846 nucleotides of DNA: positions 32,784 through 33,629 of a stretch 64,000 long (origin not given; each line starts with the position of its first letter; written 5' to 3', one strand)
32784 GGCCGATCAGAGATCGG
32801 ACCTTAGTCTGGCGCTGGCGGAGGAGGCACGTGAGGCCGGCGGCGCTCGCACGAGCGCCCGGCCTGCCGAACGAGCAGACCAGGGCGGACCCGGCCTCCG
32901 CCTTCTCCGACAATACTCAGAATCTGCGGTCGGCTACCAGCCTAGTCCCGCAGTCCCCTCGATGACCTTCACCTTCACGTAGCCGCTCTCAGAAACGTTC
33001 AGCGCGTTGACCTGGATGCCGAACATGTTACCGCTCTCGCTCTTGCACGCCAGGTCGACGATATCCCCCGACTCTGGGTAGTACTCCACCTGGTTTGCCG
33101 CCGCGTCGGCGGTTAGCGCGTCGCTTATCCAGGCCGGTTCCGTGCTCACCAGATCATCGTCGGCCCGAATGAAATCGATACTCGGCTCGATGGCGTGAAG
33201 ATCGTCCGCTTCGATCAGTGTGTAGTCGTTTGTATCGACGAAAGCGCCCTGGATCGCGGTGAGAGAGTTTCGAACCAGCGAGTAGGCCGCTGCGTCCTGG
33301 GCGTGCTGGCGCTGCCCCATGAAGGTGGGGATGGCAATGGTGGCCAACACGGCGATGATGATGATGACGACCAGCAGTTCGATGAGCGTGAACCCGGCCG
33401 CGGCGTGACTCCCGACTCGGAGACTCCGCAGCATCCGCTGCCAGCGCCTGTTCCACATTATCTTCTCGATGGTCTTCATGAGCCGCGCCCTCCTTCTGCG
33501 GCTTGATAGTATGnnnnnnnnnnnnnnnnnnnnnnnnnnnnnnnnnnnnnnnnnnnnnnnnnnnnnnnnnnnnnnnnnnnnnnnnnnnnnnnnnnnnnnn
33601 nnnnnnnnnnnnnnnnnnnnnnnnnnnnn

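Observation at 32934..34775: Two tandem major-pilin paralogs with conserved N-termini and divergent C-terminal halves, each followed by a strong hairpin and separated by a TPR lipoprotein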

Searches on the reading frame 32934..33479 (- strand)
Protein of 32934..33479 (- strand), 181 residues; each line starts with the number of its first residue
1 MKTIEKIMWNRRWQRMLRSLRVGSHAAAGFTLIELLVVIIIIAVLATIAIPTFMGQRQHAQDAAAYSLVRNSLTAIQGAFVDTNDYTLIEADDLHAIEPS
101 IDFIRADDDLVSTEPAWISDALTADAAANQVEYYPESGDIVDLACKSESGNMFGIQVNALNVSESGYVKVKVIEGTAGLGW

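Call 7: search_protein_families(library=pfam, proteins=[window:32934-33479:-], max_evalue=0.01)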
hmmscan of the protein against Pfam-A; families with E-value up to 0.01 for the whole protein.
window:32934-33479:- (181 aa): 2 families
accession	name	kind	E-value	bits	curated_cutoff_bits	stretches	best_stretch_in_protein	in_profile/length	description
PF07963.17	N_methyl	-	5.8e-07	29.3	21.2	1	27-50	4-27/27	Prokaryotic N-terminal methylation motif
PF18181.6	SLATT_1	-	0.00013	22.4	26.3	1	10-83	24-98/122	SMODS and SLOG-associating 2TM effector domain 1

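Call 30: search_protein_families(library=ncbifam, proteins=[window:32934-33479:-], max_evalue=0.01)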
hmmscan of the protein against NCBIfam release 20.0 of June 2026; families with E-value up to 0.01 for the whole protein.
window:32934-33479:- (181 aa): 13 families
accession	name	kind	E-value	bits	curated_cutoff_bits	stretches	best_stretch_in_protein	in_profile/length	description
TIGR01710.1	typeII_sec_gspG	equivalog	6.5e-09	35.9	88.85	1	29-82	2-55/134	type II secretion system major pseudopilin GspG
NF041775.1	typeIV_PilA_Myxo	equivalog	8.4e-09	35.7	400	1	28-87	11-70/214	type IV pilin protein PilA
NF040999.1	pilin_ComGC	equivalog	1.1e-08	35.2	75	1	28-70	2-44/84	competence type IV pilus major pilin ComGC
TIGR01708.2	typeII_sec_gspH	equivalog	2.7e-08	34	80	1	28-86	2-61/169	type II secretion system minor pseudopilin GspH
NF007862.0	PRK10574.1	equivalog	1e-07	32.2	138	1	28-60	5-37/145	prepilin peptidase-dependent pilin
TIGR02532.1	IV_pilin_GFxxxE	domain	1.1e-06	28.2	16.3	1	28-50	2-24/24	prepilin-type N-terminal cleavage/methylation domain-containing protein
TIGR02596.1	TIGR02596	subfamily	3.1e-05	24.1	70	1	30-76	1-48/196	Verru_Chthon cassette protein D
NF007800.0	PRK10506.1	equivalog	8.1e-05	22.5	158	1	26-82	7-63/163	prepilin peptidase-dependent protein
NF041013.1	T4P_ComGE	equivalog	9.1e-05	22.5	49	1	29-63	5-39/83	competence type IV pilus minor pilin ComGE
NF040982.1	ComGD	equivalog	0.00026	21.4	70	1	28-87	2-62/139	competence type IV pilus minor pilin ComGD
NF033634.1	SLATT_1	domain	0.0028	17.6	41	1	6-80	16-98/132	SLATT domain-containing protein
TIGR01711.1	gspJ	equivalog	0.0059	16.4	64.85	1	28-64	1-36/192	type II secretion system minor pseudopilin GspJ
TIGR02599.1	TIGR02599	subfamily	0.0063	15.8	256.5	1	29-61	1-33/361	Verru_Chthon cassette protein C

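Call 45: find_homologous_proteins(query=window:32934-33479:-, max_evalue=1e-8)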
Query window:32934-33479:- (181 aa): 664 proteins with E <= 1e-8 among 2123 candidates; the best 120 are listed.
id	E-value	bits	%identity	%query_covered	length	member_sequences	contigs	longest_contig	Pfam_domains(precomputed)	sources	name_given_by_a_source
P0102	3.9e-112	390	100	100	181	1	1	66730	PF07963.18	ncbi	-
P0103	1.1e-68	249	68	100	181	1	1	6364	PF07963.18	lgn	-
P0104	1.8e-68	248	67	100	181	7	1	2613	PF07963.18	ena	-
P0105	6.3e-68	246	65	100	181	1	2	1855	PF07963.18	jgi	jgi:type IV pilus assembly protein PilA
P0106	8.2e-68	246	64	100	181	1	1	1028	PF07963.18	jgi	jgi:prepilin-type N-terminal cleavage/methylation domain-containing protein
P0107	2.3e-67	244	71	92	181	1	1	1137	PF07963.18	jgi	jgi:prepilin-type N-terminal cleavage/methylation domain-containing protein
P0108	3.1e-67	244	64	100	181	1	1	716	PF07963.18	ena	-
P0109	1.9e-65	238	67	93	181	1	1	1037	PF07963.18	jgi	jgi:prepilin-type N-terminal cleavage/methylation domain-containing protein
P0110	2.5e-65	238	69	92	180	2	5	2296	PF07963.18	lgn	-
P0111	2.7e-65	238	70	90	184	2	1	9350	PF07963.18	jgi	jgi:prepilin-type N-terminal cleavage/methylation domain-containing protein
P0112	2.9e-65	237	70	90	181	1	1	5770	PF07963.18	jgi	jgi:prepilin-type N-terminal cleavage/methylation domain-containing protein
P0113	9.7e-65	236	65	93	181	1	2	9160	PF07963.18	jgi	jgi:prepilin-type N-terminal cleavage/methylation domain-containing protein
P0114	1.0e-64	236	66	92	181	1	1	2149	PF07963.18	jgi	jgi:type IV pilus assembly protein PilA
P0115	1.4e-64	235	70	92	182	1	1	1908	PF07963.18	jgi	jgi:type IV pilus assembly protein PilA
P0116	3.7e-64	234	64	100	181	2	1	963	PF07963.18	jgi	jgi:prepilin-type N-terminal cleavage/methylation domain-containing protein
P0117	4.4e-64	234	69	92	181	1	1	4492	PF07963.18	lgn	-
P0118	6.6e-64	233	61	100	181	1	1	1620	PF07963.18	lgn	-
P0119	6.6e-64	233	64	100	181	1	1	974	PF07963.18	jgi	jgi:type IV pilus assembly protein PilE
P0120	2.2e-63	231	66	92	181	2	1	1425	PF07963.18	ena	-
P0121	2.5e-63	231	63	100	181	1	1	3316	PF07963.18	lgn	-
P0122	3.1e-63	231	66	92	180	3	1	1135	PF07963.18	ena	-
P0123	3.3e-63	231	63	100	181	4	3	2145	PF07963.18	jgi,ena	-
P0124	7.6e-63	230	62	99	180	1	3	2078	PF07963.18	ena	-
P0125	7.8e-63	230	67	92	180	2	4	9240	PF07963.18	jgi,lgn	jgi:type IV pilus assembly protein PilA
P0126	8.9e-63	229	66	92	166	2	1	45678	PF07963.18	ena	-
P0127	1.0e-62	229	64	93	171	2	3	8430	PF07963.18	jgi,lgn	-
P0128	1.2e-62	229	62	100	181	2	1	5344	PF07963.18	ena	-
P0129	2.4e-62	228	69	90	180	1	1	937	PF07963.18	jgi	jgi:prepilin-type N-terminal cleavage/methylation domain-containing protein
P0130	2.7e-62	228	67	93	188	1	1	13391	PF07963.18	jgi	jgi:type IV pilus assembly protein PilA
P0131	1.4e-61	225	64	92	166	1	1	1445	PF07963.18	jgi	jgi:type IV pilus assembly protein PilA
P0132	2.5e-61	225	65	91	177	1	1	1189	PF07963.18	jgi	jgi:prepilin-type N-terminal cleavage/methylation domain-containing protein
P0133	2.7e-61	225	62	92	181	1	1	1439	PF07963.18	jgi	jgi:type IV pilus assembly protein PilA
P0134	3.1e-61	224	65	92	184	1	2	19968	PF07963.18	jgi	jgi:prepilin-type N-terminal cleavage/methylation domain-containing protein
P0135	1.2e-60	222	63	92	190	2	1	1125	PF07963.18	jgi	jgi:type IV pilus assembly protein PilA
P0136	1.3e-60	222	66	92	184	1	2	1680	PF07963.18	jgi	jgi:type IV pilus assembly protein PilA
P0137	1.7e-60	222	65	92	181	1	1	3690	PF07963.18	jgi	jgi:type IV pilus assembly protein PilA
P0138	3.0e-60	221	66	92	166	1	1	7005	PF07963.18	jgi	jgi:prepilin-type N-terminal cleavage/methylation domain-containing protein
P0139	3.6e-60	221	63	94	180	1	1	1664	PF07963.18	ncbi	-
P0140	5.2e-60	220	68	92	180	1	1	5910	PF07963.18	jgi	jgi:type IV pilus assembly protein PilA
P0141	8.2e-60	220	67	87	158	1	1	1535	PF07963.18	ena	-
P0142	8.8e-60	220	63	93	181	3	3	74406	PF07963.18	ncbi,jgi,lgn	jgi:prepilin-type N-terminal cleavage/methylation domain-containing protein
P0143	2.4e-59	218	63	91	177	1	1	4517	PF07963.18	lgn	-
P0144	2.6e-59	218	65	92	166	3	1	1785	PF07963.18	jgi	jgi:prepilin-type N-terminal cleavage/methylation domain-containing protein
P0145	4.2e-59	217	58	100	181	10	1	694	PF07963.18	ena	-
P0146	1.6e-58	215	65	87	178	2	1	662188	PF07963.18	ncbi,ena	-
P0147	5.2e-58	214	66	85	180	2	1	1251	PF07963.18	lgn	-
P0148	9.1e-58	213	66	92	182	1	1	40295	PF07963.18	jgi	jgi:prepilin-type N-terminal cleavage/methylation domain-containing protein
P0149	9.3e-58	213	58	100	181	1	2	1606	PF07963.18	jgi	jgi:prepilin-type N-terminal cleavage/methylation domain-containing protein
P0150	9.5e-58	213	61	95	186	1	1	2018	PF07963.18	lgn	-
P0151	1.0e-57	213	60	98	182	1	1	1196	PF07963.18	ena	-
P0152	1.8e-57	212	64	92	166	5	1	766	PF07963.18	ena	-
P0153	2.1e-57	212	64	92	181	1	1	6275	PF07963.18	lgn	-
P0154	3.2e-57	211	62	94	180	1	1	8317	PF07963.18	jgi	jgi:prepilin-type N-terminal cleavage/methylation domain-containing protein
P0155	3.4e-57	211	62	92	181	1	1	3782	PF07963.18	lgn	-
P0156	1.8e-56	209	59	98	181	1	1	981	PF07963.18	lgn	-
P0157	2.1e-56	209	62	92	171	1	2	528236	PF07963.18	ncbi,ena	-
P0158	2.1e-56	209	62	91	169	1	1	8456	PF07963.18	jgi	jgi:prepilin-type N-terminal cleavage/methylation domain-containing protein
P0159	3.1e-56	208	63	92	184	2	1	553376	PF07963.18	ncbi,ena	-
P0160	3.4e-56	208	65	92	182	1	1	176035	PF07963.18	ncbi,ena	-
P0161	4.4e-56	208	65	85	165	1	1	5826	PF07963.18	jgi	jgi:prepilin-type N-terminal cleavage/methylation domain-containing protein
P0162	5.0e-56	207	64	84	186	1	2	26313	PF07963.18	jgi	jgi:prepilin-type N-terminal cleavage/methylation domain-containing protein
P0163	7.8e-56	207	62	92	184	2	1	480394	PF07963.18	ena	-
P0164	3.4e-55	205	56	100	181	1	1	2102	PF07963.18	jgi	jgi:prepilin-type N-terminal cleavage/methylation domain-containing protein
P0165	4.6e-55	204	66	85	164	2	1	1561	PF07963.18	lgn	-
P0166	2.0e-54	202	62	91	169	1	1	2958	PF07963.18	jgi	jgi:prepilin-type N-terminal cleavage/methylation domain-containing protein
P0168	6.4e-54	201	61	93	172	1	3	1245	PF07963.18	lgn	-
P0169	8.2e-54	200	60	92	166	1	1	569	PF07963.18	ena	-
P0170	8.9e-54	200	59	93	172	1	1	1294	PF07963.18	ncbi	-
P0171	9.8e-54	200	64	88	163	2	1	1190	PF07963.18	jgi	-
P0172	1.3e-53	200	62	88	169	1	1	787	PF07963.18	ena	-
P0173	1.6e-53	199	60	94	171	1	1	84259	PF07963.18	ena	-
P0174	2.5e-53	199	63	88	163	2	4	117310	PF07963.18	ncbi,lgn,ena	-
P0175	2.5e-53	199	60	93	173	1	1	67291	PF07963.18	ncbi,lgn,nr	ncbi:MAG: prepilin-type N-terminal cleavage/methylation domain-containing protein [Thermoleophilia b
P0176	3.4e-53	198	59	93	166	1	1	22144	PF07963.18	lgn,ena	-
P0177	6.2e-53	197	59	93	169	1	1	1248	PF07963.18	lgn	-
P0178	7.0e-53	197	60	94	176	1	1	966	PF07963.18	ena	-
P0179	8.5e-53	197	60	93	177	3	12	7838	PF07963.18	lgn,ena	-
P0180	9.4e-53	197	58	92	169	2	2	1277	PF07963.18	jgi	jgi:prepilin-type N-terminal cleavage/methylation domain-containing protein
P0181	9.6e-53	197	58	93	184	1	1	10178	PF07963.18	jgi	jgi:prepilin-type N-terminal cleavage/methylation domain-containing protein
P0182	1.7e-52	196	58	87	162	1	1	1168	PF07963.18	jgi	jgi:prepilin-type N-terminal cleavage/methylation domain-containing protein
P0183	1.8e-52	196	57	93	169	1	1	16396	PF07963.18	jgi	jgi:prepilin-type N-terminal cleavage/methylation domain-containing protein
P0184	2.1e-52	196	58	92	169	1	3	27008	PF07963.18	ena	-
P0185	3.9e-52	195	63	85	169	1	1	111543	PF07963.18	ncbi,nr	ncbi:MAG: hypothetical protein A2133_11935 [Actinobacteria bacterium RBG_16_64_13]|nr:MAG: hypotheti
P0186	4.0e-52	195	58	90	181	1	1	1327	PF07963.18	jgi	jgi:prepilin-type N-terminal cleavage/methylation domain-containing protein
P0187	4.1e-52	195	60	88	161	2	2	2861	PF07963.18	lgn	-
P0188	4.9e-52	194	59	92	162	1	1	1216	PF07963.18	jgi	jgi:type IV pilus assembly protein PilA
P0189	1.1e-51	193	59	100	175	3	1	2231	PF07963.18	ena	-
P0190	1.1e-51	193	61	85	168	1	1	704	PF07963.18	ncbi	-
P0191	1.3e-51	193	58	93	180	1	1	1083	PF07963.18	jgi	jgi:prepilin-type N-terminal cleavage/methylation domain-containing protein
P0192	2.2e-51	192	58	93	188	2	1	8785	PF07963.18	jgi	jgi:prepilin-type N-terminal cleavage/methylation domain-containing protein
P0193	2.7e-51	192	57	93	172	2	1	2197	PF07963.18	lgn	-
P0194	2.9e-51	192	62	85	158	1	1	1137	PF07963.18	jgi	jgi:prepilin-type N-terminal cleavage/methylation domain-containing protein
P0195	2.9e-51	192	60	72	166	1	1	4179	PF07963.18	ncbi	-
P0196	3.2e-51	192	57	90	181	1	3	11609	PF07963.18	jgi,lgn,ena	jgi:prepilin-type N-terminal cleavage/methylation domain-containing protein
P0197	3.3e-51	192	59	85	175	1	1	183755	PF07963.18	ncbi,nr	ncbi:MAG: prepilin-type N-terminal cleavage/methylation domain-containing protein [Thermoleophilia b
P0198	3.7e-51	192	61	85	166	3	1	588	PF07963.18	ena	-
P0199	4.3e-51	191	62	85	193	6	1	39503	PF07963.18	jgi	jgi:prepilin-type N-terminal cleavage/methylation domain-containing protein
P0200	5.8e-51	191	57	92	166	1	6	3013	PF07963.18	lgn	-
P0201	7.4e-51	191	57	93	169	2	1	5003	PF07963.18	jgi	jgi:prepilin-type N-terminal cleavage/methylation domain-containing protein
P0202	8.3e-51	190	55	93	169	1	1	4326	PF07963.18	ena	-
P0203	8.6e-51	190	61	85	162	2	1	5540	PF07963.18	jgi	jgi:type IV pilus assembly protein PilA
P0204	8.9e-51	190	57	93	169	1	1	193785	PF07963.18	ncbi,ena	-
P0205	9.6e-51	190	57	92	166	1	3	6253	PF07963.18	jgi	jgi:type IV pilus assembly protein PilA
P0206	1.1e-50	190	62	85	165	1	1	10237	PF07963.18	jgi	jgi:prepilin-type N-terminal cleavage/methylation domain-containing protein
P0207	1.4e-50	190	57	91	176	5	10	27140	PF07963.18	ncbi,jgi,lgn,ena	-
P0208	1.9e-50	189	62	88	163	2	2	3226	PF07963.18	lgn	-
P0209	2.1e-50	189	59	88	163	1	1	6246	PF07963.18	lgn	-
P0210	2.6e-50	189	60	93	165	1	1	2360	PF07963.18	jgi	jgi:type IV pilus assembly protein PilA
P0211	3.5e-50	188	56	93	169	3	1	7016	PF07963.18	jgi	jgi:prepilin-type N-terminal cleavage/methylation domain-containing protein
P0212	7.6e-50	187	57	93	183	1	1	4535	PF07963.18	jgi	jgi:prepilin-type N-terminal cleavage/methylation domain-containing protein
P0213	1.2e-49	187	56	92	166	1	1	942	PF07963.18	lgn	-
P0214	1.5e-49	186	54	93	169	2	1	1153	PF07963.18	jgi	jgi:type IV pilus assembly protein PilA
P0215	1.7e-49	186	52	93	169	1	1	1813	PF07963.18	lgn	-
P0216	1.8e-49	186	56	96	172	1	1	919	PF07963.18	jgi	jgi:prepilin-type N-terminal cleavage/methylation domain-containing protein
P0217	2.1e-49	186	55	93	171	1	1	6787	PF07963.18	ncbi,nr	ncbi:MAG: prepilin-type N-terminal cleavage/methylation domain-containing protein [Thermoleophilia b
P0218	2.8e-49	185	56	87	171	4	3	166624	PF07963.18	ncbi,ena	-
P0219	3.1e-49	185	55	93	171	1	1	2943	PF07963.18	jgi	jgi:prepilin-type N-terminal cleavage/methylation domain-containing protein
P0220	3.4e-49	185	56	94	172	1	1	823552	PF07963.18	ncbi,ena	-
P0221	3.9e-49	185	56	93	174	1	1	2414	PF07963.18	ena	-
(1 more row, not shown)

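Call 61: predict_structure(alignment_id=A3)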
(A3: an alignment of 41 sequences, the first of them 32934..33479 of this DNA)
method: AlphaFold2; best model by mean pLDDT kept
length: 181 residues; sequences in the alignment: 41
mean_pLDDT: 90.5   pTM: 0.72
mean pLDDT of the five models: 90.5, 85.2, 83.6, 83.1, 81.9
residues with pLDDT >= 90: 136; 70-90: 31; 50-70: 14; < 50: 0
segments of 3 or more residues with pLDDT < 50: none
pLDDT, mean of each block of 10 residues (from residue 1): 80 80 58 93 96 92 95 95 94 95 96 94 96 96 96 94 88 92 81
secondary structure, 60 per line:
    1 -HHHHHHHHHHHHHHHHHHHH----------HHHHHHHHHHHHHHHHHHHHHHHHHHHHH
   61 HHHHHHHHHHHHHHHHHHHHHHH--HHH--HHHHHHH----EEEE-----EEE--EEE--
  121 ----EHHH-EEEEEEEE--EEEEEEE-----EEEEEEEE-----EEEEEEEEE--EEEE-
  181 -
elements in order: H2-21 H32-83 H91-97 E102-105 E111-113 E116-118 E130-137 E140-146 E152-159 E165-173 E176-179
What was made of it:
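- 32934..33479 (-): D pilin, a conserved second pilin (181 aa; 29-aa leader; mature 152 aa; C-terminal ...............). The AF2 model has pLDDT 90.5 (call 61).
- On Type IV pilins (class III signal peptide; PF07963 / TIGR02532): The D pilin AF2 model (pLDDT 90.5) has a helix at 32-83 followed by beta strands (call 61).
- Tried and rejected: This is weakened because the last residues of D are modelled as a beta strand (176-179) within the sheet at pLDDT of about 81-92 (call 61).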

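Call 63: fold_search(model_id=the predicted structure, library=pdb)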
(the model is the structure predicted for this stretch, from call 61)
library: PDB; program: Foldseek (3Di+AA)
matches with E <= 10: 111; with E <= 0.001: 0
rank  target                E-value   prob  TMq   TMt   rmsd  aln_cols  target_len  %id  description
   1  6ukk                  6.3e-01  0.41  0.19  0.22   3.2        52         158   10  Crystal Structure of a Domain-swapped Fluorogen Activating Protein DiB3 Dimer (released 2020-07-08)
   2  5da9_A                7.2e-01  0.13  0.13  0.06   6.9        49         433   14  ATP-gamma-S bound Rad50 from Chaetomium thermophilum in complex with the Rad50-binding domain of Mre11 (released 2016-03-02)
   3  5csa_B                1.2e+00  0.07  0.16  0.04   5.7        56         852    7  Crystal structure of domains BT-BCCP-AC1-AC5 of yeast acetyl-CoA carboxylase (released 2015-10-28)
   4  8bo9_C                1.5e+00  0.04  0.18  0.18  13.0       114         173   17  NanoLuc-D9R/H57A/K89R mutant complexed with azacoelenterazine bound in intra-barrel catalytic site (released 2023-09-27)
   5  1avg_I                1.8e+00  0.05  0.16  0.19   6.6        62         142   10  THROMBIN INHIBITOR FROM TRIATOMA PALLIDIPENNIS (released 1998-12-30)
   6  5csl_B                2.1e+00  0.06  0.16  0.02   5.5        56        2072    7  Crystal structure of the 500 kD yeast acetyl-CoA carboxylase holoenzyme dimer (released 2015-10-28)
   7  6ukl_A                2.5e+00  0.13  0.18  0.33   3.1        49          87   10  Crystal Structure of a DiB2-split Protein (released 2020-07-08)
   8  4fma_D                2.5e+00  0.03  0.12  0.07   7.8        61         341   13  EspG structure (released 2012-09-05)
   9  6ubo_A                2.8e+00  0.13  0.19  0.21   3.6        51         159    8  Fluorogen Activating Protein Dib1 (released 2020-09-16)
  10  3qku_A                2.8e+00  0.10  0.19  0.10   2.9        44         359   16  Mre11 Rad50 binding domain in complex with Rad50 and AMP-PNP (released 2011-03-30)
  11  7snr_A                2.8e+00  0.04  0.21  0.22  13.6       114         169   14  2.00A Resolution Structure of NanoLuc Luciferase (released 2022-11-16)
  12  5b0u_A                3.0e+00  0.10  0.20  0.21   3.7        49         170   16  Crystal structure of the mutated 19 kDa protein of Oplophorus luciferase (nanoKAZ) (released 2016-01-13)
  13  8u7w_B                3.0e+00  0.06  0.16  0.07   4.1        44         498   18  Crystal structure of non-receptor protein tyrosine phosphatase SHP2 in complex with inhibitor compound 7 (released 2024-01-03)
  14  3ke6_B                3.0e+00  0.04  0.13  0.07  12.7        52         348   17  The crystal structure of the RsbU and RsbW domains of Rv1364c from Mycobacterium tuberculosis (released 2010-11-10)
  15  5csl_A                3.0e+00  0.04  0.15  0.02   5.6        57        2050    7  Crystal structure of the 500 kD yeast acetyl-CoA carboxylase holoenzyme dimer (released 2015-10-28)
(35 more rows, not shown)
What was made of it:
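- On Type IV pilins (class III signal peptide; PF07963 / TIGR02532): Foldseek found nothing (call 63).
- Tried and rejected: Foldseek on the D pilin model found nothing (best E 0.63, call 63).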
